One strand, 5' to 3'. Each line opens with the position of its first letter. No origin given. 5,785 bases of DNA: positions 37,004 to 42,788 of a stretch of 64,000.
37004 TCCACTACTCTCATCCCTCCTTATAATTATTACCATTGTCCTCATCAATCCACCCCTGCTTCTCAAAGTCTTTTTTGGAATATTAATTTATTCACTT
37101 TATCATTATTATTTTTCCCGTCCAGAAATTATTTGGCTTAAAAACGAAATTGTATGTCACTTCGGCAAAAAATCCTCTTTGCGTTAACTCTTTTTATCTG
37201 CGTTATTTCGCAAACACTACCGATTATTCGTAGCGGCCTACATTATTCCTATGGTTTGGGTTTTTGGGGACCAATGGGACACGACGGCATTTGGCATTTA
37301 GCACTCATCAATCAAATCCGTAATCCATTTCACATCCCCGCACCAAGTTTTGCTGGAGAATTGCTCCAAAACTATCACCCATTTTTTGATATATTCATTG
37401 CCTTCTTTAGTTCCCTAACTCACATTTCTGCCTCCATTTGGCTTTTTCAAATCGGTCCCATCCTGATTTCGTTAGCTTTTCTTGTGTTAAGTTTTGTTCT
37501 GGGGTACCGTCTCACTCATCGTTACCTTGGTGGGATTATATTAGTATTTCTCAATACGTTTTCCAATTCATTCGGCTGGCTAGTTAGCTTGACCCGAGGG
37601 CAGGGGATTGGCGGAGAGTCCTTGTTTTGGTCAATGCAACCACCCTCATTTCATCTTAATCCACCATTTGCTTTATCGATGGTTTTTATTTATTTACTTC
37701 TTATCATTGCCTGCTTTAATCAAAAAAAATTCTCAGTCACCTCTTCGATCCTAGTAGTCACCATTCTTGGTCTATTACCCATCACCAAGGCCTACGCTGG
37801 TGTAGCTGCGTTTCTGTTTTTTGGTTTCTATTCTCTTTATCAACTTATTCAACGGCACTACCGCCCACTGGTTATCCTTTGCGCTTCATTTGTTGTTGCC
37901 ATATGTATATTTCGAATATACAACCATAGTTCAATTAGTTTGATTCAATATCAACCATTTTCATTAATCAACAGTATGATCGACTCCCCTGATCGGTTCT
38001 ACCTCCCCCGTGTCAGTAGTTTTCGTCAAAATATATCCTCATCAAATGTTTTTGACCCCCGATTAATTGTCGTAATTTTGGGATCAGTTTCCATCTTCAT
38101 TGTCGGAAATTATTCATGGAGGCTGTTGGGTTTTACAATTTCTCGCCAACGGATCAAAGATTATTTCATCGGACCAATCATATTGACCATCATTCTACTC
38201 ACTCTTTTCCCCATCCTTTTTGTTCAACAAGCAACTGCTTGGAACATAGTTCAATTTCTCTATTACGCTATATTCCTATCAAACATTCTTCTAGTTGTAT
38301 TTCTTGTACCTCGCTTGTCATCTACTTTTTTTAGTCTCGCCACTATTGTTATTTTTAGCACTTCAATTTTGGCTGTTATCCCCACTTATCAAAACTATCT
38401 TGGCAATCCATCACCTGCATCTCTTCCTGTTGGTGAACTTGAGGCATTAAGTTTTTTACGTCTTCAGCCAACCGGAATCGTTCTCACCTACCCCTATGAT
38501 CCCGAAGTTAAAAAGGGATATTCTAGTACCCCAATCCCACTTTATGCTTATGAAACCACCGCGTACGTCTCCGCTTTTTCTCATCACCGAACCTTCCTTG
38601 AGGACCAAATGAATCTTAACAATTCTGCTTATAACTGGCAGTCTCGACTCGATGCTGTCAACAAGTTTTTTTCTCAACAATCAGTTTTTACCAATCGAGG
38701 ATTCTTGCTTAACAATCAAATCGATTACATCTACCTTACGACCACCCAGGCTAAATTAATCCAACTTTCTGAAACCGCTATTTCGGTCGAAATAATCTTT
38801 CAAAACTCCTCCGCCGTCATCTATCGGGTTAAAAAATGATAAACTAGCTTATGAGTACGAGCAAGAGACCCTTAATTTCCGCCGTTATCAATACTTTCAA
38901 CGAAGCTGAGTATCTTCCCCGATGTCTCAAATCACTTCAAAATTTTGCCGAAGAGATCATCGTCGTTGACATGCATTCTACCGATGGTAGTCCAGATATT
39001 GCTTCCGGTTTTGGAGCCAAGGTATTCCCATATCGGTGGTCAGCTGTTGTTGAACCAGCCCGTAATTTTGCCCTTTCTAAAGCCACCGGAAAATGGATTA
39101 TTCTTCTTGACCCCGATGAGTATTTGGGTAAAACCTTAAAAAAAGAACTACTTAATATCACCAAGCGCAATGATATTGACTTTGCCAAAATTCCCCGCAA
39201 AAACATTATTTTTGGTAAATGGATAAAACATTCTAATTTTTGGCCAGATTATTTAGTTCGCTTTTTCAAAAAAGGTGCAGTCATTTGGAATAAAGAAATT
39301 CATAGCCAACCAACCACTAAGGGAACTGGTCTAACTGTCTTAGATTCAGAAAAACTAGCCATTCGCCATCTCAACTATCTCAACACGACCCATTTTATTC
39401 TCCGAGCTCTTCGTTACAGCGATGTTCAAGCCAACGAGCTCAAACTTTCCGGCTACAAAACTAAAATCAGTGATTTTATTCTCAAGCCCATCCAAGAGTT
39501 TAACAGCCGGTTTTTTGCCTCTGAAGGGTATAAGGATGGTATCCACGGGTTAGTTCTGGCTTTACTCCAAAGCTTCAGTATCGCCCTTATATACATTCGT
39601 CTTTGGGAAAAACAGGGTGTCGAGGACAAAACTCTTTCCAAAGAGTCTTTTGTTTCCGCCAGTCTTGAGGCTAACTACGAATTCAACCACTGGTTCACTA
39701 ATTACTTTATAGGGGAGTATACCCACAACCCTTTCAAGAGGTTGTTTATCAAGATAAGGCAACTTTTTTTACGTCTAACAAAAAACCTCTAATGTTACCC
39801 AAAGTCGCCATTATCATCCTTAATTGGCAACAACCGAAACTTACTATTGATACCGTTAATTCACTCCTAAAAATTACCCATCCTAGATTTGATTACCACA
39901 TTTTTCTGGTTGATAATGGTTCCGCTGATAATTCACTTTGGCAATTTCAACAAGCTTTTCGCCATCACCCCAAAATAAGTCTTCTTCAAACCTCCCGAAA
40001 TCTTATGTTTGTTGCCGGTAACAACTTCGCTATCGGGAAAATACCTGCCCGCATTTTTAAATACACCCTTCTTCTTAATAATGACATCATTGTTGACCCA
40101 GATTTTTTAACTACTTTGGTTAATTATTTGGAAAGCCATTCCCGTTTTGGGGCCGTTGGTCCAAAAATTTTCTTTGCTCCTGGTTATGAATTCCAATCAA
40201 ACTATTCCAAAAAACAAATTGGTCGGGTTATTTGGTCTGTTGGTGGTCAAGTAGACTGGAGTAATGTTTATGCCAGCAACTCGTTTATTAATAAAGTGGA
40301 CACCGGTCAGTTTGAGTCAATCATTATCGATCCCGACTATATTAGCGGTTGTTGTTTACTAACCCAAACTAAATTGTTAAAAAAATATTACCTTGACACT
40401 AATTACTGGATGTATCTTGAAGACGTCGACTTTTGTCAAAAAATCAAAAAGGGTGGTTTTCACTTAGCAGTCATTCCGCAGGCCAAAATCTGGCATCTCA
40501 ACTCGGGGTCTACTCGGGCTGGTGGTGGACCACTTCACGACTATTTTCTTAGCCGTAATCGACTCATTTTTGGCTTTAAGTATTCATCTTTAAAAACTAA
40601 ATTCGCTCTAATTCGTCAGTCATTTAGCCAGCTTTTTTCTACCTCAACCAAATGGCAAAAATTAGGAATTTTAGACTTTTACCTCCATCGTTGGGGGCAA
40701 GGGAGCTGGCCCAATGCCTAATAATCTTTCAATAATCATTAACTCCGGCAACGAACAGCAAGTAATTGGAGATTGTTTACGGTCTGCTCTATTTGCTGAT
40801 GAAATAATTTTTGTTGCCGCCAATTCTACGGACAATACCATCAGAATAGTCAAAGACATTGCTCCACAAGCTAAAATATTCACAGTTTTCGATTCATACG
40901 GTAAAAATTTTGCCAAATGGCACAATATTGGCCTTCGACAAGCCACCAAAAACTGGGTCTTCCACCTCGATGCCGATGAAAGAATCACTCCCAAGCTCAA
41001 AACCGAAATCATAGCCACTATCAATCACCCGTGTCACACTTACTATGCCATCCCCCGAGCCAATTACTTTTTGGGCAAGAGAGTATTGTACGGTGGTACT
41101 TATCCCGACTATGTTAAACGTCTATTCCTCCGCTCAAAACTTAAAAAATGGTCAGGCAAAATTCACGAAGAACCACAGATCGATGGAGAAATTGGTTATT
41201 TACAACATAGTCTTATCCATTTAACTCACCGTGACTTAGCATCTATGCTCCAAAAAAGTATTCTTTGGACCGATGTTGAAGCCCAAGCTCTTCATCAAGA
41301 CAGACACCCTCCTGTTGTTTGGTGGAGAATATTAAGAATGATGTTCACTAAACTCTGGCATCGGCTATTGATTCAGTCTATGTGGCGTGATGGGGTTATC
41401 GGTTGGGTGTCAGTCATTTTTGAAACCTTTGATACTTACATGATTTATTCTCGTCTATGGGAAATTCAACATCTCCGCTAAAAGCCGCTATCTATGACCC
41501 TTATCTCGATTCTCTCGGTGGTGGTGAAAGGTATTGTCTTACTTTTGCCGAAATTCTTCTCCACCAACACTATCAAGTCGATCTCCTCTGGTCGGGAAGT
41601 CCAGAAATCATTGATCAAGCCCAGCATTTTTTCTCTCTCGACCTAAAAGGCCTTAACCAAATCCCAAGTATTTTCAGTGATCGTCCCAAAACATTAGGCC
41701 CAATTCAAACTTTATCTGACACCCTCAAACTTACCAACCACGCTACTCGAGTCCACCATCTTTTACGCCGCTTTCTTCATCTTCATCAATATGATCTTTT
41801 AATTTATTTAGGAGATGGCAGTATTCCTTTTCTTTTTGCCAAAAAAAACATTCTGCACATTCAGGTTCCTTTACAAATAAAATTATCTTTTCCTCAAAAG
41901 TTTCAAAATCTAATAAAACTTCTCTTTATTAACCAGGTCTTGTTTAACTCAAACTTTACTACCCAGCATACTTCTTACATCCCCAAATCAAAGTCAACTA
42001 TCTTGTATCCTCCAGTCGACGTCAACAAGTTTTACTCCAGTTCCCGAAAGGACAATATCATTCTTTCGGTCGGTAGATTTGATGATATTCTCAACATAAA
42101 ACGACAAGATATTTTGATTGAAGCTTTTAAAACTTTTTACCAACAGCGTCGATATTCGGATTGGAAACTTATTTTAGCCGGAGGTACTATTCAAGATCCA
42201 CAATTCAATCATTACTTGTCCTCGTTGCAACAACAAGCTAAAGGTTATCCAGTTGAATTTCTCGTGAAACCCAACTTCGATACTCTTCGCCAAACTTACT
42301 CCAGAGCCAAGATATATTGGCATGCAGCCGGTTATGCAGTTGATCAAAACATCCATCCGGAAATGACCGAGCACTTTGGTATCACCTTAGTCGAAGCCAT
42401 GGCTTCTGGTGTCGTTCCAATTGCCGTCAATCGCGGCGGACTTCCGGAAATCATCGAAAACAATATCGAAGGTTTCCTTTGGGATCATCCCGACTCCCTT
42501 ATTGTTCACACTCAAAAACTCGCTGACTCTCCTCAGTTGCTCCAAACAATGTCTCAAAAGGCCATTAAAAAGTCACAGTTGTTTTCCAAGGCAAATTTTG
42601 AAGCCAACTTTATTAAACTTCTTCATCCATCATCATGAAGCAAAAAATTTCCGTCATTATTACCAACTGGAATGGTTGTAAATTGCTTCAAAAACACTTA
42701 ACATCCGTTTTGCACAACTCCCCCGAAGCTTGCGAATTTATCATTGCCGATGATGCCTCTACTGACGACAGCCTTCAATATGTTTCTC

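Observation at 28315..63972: A glycosylation super-cluster of about 35 kb, all on one strand, with at least 10 GT-C membrane transferases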

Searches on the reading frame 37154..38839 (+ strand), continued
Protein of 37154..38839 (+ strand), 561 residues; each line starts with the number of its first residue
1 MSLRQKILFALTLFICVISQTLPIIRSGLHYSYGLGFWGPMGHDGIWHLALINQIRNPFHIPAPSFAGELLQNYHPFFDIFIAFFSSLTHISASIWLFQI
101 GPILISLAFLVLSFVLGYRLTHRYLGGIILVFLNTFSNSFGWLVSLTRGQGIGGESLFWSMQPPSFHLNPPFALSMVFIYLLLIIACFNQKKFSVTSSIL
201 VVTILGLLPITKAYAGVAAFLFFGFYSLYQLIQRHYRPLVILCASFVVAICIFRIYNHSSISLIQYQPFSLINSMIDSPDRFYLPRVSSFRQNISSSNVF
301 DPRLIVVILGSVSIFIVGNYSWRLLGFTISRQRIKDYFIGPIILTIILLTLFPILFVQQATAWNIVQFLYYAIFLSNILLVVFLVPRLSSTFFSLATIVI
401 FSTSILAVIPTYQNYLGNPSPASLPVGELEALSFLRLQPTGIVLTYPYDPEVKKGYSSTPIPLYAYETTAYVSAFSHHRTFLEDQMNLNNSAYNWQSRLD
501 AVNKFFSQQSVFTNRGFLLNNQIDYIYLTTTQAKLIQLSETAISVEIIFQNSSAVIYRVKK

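Call 89: list_cluster_members(proteins=[P0373, P0385, P0399, P0390, P0420, P0447, P0464, P0482, P0500, P0506])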
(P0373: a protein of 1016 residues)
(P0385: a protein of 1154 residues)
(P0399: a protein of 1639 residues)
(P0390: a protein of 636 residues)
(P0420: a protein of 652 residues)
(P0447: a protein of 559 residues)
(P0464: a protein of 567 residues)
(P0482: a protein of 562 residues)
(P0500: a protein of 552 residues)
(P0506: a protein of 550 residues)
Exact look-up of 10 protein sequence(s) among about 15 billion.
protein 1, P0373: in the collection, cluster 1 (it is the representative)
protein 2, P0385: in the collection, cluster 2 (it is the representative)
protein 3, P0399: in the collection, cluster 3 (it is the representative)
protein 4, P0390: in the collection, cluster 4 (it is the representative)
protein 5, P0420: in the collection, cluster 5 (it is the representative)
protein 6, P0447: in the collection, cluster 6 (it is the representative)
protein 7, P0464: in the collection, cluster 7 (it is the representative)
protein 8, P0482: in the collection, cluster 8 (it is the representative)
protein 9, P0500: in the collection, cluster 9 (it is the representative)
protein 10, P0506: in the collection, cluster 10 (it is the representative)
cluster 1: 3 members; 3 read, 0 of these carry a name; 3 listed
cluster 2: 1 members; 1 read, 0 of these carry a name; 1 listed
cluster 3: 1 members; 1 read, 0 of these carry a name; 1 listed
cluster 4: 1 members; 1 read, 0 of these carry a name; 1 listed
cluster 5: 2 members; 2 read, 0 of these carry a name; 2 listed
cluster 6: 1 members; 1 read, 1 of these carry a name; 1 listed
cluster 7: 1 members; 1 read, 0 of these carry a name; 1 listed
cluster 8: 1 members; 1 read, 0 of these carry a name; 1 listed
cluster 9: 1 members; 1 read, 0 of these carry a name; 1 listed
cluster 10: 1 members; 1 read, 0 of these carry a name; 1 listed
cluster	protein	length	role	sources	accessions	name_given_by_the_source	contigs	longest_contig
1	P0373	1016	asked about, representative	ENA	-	-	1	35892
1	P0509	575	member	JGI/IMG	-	-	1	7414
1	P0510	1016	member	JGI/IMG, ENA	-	-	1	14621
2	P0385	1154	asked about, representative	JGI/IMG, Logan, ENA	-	-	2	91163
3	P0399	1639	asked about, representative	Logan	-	-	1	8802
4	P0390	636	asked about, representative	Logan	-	-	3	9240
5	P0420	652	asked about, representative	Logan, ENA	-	-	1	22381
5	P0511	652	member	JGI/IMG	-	-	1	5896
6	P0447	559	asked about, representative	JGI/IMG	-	hypothetical protein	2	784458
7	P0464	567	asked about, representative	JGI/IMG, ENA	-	-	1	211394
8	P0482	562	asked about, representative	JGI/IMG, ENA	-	-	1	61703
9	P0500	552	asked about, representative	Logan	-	-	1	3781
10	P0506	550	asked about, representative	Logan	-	-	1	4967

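Call 94: find_encoding_contigs(protein=P0399, flank=6000, max_places=1)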
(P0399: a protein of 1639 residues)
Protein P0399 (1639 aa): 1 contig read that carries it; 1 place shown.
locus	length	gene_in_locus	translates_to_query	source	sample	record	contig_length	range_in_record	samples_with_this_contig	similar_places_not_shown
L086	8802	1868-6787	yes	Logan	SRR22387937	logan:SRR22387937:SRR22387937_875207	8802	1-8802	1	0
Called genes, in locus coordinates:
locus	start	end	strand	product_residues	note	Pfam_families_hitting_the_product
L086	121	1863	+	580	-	PF10131:PTPS_related (weak), PF13231:PMT_2 (weak)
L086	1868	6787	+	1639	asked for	PF01943:Polysacc_synt, PF13440:Polysacc_synt_3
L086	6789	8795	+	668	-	-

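Call 95: find_encoding_contigs(protein=P0385, flank=10000, max_places=1)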
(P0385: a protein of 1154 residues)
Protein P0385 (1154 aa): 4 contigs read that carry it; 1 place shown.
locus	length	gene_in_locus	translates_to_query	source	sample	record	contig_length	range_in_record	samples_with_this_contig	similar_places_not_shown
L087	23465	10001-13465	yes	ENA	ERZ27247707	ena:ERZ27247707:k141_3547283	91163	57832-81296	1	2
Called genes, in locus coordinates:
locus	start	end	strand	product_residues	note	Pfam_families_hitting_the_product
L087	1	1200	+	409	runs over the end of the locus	PF00535:Glycos_transf_2, PF04138:GtrA_DPMS_TM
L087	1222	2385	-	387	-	-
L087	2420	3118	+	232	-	PF00535:Glycos_transf_2, PF10111:Glyco_tranf_2_2, PF13641:Glyco_tranf_2_3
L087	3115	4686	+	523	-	PF13231:PMT_2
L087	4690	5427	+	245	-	PF00535:Glycos_transf_2, PF10111:Glyco_tranf_2_2 (weak)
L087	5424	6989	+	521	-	PF02366:PMT (weak), PF13231:PMT_2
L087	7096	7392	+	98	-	PF02604:PhdYeFM_antitox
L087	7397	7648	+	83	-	PF05016:ParE_toxin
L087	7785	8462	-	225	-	-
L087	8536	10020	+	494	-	PF01943:Polysacc_synt, PF13440:Polysacc_synt_3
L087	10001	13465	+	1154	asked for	PF12979:DUF3863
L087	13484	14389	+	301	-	PF00535:Glycos_transf_2, PF10111:Glyco_tranf_2_2 (weak), PF13641:Glyco_tranf_2_3 (weak)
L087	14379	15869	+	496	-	-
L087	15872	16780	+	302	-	PF00535:Glycos_transf_2, PF13641:Glyco_tranf_2_3, PF13632:Glyco_trans_2_3 (weak)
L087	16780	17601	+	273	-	PF00535:Glycos_transf_2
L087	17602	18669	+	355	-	PF13439:Glyco_transf_4 (faint), PF00534:Glycos_transf_1, PF13692:Glyco_trans_1_4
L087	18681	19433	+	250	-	PF00535:Glycos_transf_2, PF10111:Glyco_tranf_2_2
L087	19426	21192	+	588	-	-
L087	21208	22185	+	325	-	PF00288:GHMP_kinases_N, PF08544:GHMP_kinases_C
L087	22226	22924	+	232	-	PF13580:SIS_2, PF01380:SIS (faint)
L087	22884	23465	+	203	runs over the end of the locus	PF00702:Hydrolase, PF08645:PNK3P, PF13419:HAD_2 (weak), PF13242:Hydrolase_like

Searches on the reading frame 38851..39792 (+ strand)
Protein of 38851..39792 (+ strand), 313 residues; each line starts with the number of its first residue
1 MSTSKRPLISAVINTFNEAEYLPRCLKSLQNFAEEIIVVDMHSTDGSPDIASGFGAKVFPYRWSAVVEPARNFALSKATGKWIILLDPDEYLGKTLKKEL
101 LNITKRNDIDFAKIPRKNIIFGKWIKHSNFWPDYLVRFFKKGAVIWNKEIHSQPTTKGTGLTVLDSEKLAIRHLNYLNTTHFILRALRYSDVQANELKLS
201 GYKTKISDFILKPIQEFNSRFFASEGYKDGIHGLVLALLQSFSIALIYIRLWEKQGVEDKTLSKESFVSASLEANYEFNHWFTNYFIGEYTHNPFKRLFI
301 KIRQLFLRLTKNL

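Call 3: search_protein_families(library=pfam, proteins=[window:38851-39792:+], max_evalue=0.01)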
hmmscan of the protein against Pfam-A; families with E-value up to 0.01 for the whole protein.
window:38851-39792:+ (313 aa): 2 families
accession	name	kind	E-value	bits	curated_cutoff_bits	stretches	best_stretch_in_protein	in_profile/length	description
PF00535.33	Glycos_transf_2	-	1.5e-20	74.3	23.3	1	10-151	1-150/168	Glycosyl transferase family 2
PF13704.12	Glyco_tranf_2_4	-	4e-06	27.7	27.5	1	17-92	2-84/98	Glycosyl transferase family 2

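Call 14: search_protein_families(library=ncbifam, proteins=[window:38851-39792:+], max_evalue=0.00001)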
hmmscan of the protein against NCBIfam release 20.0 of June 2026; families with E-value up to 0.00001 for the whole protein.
window:38851-39792:+ (313 aa): 4 families
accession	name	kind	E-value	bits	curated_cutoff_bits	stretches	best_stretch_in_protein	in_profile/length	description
NF007482.0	PRK10073.1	equivalog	2.9e-12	46.2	423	1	4-114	3-120/334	glycosyltransferase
TIGR04195.1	S_glycosyl_SunS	equivalog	7.7e-11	41.5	350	1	4-95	54-147/421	SunS family peptide S-glycosyltransferase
TIGR04283.1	glyco_like_mftF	equivalog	7.1e-10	38.8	182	1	9-107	1-100/221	TIGR04283 family arsenosugar biosynthesis glycosyltransferase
NF047683.1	TeichurnBiosyTuaG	equivalog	3.5e-06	26.9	400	1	4-111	3-118/252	teichuronic acid biosynthesis protein TuaG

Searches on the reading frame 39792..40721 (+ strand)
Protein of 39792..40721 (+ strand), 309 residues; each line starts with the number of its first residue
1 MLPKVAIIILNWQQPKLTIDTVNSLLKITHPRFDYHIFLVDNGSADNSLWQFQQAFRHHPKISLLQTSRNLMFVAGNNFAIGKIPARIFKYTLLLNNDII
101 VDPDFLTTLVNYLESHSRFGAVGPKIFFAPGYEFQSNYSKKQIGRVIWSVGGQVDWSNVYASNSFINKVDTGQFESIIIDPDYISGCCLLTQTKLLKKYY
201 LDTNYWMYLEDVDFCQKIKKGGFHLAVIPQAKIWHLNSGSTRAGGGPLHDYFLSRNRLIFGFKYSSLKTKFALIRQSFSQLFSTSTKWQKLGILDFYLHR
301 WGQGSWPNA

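Call 3: search_protein_families(library=pfam, proteins=[window:39792-40721:+], max_evalue=0.01)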
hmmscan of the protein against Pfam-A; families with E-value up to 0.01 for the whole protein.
window:39792-40721:+ (309 aa): 4 families
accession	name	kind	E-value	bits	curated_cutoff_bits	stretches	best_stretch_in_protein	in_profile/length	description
PF13641.12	Glyco_tranf_2_3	-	1.6e-14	54.9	27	1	3-237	1-213/230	Glycosyltransferase like family 2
PF00535.33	Glycos_transf_2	-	3.7e-11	43.7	23.3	1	7-123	2-113/168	Glycosyl transferase family 2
PF13712.12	Glyco_tranf_2_5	-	0.00056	20.1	27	1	89-236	54-188/210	Glycosyltransferase like family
PF13632.12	Glyco_trans_2_3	-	0.0044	17.3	27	0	93-286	3-165/198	Glycosyl transferase family group 2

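Call 14: search_protein_families(library=ncbifam, proteins=[window:39792-40721:+], max_evalue=0.00001)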
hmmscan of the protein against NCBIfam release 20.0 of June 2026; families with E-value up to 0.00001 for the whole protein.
window:39792-40721:+ (309 aa): 3 families
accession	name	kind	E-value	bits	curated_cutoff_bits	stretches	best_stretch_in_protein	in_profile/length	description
TIGR01556.1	rhamnosyltran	subfamily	4.9e-10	39.1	200.55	1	35-127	22-113/281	rhamnosyltransferase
TIGR03937.1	PgaC_IcaA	equivalog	3.3e-09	36.2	422.3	1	3-122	45-159/407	poly-beta-1,6-N-acetyl-D-glucosamine synthase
NF038299.1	EPS_HpsN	equivalog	3.3e-08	32.9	425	1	3-239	1-224/317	hormogonium polysaccharide biosynthesis glycosyltransferase HpsN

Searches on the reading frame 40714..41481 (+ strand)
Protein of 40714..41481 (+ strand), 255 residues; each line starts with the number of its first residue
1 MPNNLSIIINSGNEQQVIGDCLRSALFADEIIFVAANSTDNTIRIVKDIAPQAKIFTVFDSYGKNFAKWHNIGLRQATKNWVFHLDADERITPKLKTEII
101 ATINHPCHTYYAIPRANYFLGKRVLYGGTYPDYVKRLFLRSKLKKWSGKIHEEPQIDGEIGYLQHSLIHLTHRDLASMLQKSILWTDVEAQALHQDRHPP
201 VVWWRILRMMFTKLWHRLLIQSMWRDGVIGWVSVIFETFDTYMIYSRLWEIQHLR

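Call 4: search_protein_families(library=pfam, proteins=[window:40714-41481:+], max_evalue=0.01)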
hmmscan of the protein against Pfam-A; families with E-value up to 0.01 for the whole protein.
window:40714-41481:+ (255 aa): 4 families
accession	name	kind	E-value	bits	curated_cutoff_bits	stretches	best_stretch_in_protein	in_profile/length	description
PF00535.33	Glycos_transf_2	-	1.6e-14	54.6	23.3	1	6-122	1-124/168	Glycosyl transferase family 2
PF13704.12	Glyco_tranf_2_4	-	4.3e-07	30.8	27.5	1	13-90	2-83/98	Glycosyl transferase family 2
PF13641.12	Glyco_tranf_2_3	-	0.00021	21.8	27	1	2-94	1-102/230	Glycosyltransferase like family 2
PF10111.15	Glyco_tranf_2_2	-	0.0003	20.8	27.3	1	10-94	7-97/276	Glycosyltransferase like family 2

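Call 14: search_protein_families(library=ncbifam, proteins=[window:40714-41481:+], max_evalue=0.00001)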
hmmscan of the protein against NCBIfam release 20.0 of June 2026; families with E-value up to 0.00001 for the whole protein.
window:40714-41481:+ (255 aa): 3 families
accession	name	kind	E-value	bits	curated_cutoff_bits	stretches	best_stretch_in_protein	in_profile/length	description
TIGR04195.1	S_glycosyl_SunS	equivalog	6.3e-10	38.5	350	1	11-155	65-203/421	SunS family peptide S-glycosyltransferase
TIGR04283.1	glyco_like_mftF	equivalog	3e-09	36.8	182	1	5-105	1-99/221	TIGR04283 family arsenosugar biosynthesis glycosyltransferase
NF007482.0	PRK10073.1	equivalog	2.1e-07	30.3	423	1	3-100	6-107/334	glycosyltransferase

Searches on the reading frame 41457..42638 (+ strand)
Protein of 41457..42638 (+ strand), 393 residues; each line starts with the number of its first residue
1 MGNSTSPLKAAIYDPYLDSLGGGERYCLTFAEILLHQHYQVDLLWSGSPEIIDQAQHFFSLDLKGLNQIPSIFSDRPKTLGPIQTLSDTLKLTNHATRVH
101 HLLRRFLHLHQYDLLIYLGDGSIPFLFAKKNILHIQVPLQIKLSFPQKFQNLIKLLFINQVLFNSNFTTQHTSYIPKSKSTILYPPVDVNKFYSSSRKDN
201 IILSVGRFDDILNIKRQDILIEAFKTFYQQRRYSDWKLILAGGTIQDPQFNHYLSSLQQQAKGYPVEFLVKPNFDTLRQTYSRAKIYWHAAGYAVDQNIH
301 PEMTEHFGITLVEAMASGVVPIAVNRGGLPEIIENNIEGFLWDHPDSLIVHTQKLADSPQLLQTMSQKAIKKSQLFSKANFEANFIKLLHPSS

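Call 4: search_protein_families(library=pfam, proteins=[window:41457-42638:+], max_evalue=0.01)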
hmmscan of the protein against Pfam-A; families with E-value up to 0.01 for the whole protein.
window:41457-42638:+ (393 aa): 4 families
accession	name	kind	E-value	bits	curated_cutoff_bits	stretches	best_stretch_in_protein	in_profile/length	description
PF00534.26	Glycos_transf_1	-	2e-23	83.2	26.4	1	196-371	12-171/172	Glycosyl transferases group 1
PF13692.12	Glyco_trans_1_4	-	2.4e-17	64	27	1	200-355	2-139/142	Glycosyl transferases group 1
PF20706.3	GT4-conflict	-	7.7e-05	22.3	26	1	196-356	194-340/385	Family 4 Glycosyltransferase in conflict systems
PF13439.12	Glyco_transf_4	-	0.0034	17.8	28.5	0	21-190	2-169/170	Glycosyltransferase Family 4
